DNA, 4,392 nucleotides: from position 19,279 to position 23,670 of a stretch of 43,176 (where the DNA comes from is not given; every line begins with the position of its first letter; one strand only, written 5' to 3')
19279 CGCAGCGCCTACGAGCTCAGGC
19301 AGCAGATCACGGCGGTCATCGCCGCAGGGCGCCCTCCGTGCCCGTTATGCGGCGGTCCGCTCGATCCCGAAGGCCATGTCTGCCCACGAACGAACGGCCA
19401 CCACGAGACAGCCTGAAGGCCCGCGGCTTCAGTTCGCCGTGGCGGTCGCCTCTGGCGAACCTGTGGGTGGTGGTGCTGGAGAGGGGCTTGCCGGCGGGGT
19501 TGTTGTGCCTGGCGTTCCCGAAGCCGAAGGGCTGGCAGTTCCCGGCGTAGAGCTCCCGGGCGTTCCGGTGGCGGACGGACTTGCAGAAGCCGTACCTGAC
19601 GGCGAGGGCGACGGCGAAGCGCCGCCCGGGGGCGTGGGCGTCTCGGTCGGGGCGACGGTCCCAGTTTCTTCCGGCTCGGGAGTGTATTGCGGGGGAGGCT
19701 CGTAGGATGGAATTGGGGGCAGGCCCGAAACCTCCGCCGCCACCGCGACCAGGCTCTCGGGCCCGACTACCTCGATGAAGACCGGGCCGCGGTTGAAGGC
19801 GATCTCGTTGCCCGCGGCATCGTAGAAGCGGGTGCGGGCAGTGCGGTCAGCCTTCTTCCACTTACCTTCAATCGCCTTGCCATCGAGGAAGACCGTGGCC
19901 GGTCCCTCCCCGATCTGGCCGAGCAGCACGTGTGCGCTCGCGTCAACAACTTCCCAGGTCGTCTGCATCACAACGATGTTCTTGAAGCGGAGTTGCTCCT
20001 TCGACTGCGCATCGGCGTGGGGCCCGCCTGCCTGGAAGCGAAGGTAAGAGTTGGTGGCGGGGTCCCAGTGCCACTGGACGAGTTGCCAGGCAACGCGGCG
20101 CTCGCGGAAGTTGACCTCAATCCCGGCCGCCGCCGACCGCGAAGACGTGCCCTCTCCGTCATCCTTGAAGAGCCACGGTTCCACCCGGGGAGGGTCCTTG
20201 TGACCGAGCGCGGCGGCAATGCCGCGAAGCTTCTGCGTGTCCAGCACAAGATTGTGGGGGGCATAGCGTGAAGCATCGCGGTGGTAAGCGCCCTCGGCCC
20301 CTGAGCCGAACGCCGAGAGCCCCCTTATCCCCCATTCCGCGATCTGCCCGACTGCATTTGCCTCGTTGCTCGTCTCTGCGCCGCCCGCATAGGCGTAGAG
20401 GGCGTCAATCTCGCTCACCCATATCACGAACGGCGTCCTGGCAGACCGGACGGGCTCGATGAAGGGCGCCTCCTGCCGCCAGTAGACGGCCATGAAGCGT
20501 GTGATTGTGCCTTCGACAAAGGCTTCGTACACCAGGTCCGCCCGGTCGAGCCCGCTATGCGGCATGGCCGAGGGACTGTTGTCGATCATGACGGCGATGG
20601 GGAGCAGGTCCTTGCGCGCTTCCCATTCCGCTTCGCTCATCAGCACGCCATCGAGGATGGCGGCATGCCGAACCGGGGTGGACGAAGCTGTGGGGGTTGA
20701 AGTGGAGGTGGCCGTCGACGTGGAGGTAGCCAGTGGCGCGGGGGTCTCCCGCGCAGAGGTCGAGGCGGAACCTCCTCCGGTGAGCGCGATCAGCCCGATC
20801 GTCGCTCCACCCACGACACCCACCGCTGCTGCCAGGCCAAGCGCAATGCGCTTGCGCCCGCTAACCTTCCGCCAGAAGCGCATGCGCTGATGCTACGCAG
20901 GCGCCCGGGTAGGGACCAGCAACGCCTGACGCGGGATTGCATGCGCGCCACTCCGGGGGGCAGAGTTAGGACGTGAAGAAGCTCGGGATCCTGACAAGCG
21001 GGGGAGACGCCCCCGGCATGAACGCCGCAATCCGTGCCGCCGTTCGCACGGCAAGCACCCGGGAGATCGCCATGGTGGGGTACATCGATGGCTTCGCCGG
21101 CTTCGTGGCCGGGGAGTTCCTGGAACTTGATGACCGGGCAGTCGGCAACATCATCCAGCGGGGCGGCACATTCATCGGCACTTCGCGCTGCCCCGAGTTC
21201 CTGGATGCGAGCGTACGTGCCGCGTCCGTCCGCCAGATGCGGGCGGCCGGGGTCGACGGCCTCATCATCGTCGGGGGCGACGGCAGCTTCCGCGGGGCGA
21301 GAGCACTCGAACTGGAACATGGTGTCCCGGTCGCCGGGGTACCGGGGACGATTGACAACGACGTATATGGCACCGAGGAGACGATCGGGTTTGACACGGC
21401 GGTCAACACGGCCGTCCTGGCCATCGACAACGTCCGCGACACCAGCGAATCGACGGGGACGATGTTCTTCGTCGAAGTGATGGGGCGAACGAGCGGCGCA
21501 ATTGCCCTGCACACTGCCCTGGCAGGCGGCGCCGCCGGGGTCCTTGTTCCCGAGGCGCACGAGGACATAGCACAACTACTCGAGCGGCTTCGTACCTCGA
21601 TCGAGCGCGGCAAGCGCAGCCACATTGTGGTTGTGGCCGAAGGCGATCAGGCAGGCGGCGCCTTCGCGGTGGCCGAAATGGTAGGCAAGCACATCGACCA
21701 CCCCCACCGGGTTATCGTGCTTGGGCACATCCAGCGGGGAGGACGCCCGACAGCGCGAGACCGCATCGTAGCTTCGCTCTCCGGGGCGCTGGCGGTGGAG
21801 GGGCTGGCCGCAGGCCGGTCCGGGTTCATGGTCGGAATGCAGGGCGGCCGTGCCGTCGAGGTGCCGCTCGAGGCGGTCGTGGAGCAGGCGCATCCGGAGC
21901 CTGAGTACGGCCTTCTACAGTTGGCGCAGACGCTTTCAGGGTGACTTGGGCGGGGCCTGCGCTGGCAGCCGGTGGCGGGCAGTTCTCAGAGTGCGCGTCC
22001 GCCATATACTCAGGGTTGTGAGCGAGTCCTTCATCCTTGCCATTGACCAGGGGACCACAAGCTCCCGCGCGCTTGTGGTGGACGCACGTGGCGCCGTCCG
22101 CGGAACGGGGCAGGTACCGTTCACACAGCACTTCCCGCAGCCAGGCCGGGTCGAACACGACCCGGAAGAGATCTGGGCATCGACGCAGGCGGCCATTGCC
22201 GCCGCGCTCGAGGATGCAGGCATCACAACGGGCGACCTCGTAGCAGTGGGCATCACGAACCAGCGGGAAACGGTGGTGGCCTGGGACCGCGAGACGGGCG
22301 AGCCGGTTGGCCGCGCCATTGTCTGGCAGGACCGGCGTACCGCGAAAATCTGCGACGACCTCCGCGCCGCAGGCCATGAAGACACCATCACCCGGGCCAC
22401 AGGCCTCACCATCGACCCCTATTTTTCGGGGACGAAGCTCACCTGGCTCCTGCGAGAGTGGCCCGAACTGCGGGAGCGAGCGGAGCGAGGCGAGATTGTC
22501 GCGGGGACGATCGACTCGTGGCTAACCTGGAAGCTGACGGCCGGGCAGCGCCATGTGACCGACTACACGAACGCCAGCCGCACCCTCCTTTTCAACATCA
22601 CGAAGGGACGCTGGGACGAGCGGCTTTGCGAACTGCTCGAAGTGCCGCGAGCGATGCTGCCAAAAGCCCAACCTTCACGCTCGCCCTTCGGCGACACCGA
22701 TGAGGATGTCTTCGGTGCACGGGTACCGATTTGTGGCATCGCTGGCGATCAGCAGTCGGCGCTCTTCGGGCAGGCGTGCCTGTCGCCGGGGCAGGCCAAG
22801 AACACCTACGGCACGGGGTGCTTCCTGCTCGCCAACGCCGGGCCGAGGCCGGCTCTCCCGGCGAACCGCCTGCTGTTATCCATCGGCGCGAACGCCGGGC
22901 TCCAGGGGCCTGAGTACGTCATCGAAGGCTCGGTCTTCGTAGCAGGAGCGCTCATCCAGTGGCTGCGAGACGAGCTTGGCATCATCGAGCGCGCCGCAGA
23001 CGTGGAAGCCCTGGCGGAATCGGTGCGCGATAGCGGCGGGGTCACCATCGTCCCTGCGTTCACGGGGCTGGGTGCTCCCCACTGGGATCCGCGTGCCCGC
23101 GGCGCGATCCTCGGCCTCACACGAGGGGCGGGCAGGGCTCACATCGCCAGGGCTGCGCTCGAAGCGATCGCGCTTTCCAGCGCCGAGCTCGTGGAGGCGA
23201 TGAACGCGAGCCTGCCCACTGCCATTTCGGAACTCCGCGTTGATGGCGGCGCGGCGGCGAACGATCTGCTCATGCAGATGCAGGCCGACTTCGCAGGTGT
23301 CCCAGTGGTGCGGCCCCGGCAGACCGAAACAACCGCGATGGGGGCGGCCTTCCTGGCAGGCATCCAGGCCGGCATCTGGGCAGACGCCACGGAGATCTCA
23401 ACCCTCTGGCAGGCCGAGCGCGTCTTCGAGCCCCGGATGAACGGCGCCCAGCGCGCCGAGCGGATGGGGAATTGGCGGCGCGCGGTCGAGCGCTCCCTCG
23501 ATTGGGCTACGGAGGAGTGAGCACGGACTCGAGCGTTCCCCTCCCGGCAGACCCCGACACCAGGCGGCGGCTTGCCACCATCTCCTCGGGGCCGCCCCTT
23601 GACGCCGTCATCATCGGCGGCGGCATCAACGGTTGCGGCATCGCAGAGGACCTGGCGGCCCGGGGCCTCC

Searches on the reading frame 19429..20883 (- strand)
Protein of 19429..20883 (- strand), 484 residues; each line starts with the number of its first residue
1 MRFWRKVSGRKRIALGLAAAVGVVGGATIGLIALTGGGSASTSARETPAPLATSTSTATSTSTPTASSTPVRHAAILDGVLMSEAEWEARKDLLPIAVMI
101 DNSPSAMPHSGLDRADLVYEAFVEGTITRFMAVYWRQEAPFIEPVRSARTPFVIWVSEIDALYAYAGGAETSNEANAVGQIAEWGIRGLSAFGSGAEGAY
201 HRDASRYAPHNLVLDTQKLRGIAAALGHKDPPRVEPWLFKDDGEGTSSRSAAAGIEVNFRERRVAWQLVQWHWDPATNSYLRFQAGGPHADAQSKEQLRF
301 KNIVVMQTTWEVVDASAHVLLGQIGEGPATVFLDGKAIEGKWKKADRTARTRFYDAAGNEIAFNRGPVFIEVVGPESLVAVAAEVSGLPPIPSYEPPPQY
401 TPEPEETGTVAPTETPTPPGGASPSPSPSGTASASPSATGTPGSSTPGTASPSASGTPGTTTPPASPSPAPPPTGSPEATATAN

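Call 42: search_protein_families(library=pfam, proteins=[window:19429-20883:-], max_evalue=0.00001)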
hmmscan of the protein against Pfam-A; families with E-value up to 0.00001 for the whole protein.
window:19429-20883:- (484 aa): 2 families
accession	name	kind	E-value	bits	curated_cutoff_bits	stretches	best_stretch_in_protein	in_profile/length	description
PF11258.13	DUF3048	-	5.2e-36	124.5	25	1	91-225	12-144/148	Protein of unknown function (DUF3048) N-terminal domain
PF17479.7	DUF3048_C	-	3.9e-25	88.9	25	1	267-370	10-114/114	Protein of unknown function (DUF3048) C-terminal domain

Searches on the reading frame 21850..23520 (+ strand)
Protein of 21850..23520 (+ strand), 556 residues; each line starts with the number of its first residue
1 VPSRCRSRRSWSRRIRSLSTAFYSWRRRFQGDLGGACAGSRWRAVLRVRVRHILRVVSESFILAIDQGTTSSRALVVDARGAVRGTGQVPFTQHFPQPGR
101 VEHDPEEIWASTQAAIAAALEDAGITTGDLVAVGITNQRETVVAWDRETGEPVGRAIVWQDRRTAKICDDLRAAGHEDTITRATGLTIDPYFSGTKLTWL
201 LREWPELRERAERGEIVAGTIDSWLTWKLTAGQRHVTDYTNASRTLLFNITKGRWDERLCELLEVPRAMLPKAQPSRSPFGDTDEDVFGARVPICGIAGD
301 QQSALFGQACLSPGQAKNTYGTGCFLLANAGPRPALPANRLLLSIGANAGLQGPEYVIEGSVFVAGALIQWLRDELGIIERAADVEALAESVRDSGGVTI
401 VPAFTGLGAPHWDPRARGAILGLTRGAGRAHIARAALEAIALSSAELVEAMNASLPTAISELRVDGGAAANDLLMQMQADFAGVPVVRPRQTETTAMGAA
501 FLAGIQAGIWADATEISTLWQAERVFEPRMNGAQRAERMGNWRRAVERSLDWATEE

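Call 42: search_protein_families(library=pfam, proteins=[window:21850-23520:+], max_evalue=0.00001)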
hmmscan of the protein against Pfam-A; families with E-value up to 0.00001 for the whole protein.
window:21850-23520:+ (556 aa): 2 families
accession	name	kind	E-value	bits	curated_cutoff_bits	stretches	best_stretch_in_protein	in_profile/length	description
PF00370.27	FGGY_N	-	3e-74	250.1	28.8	1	62-307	2-245/245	FGGY family of carbohydrate kinases, N-terminal domain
PF02782.22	FGGY_C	-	4.6e-44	151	27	1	317-506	2-197/198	FGGY family of carbohydrate kinases, C-terminal domain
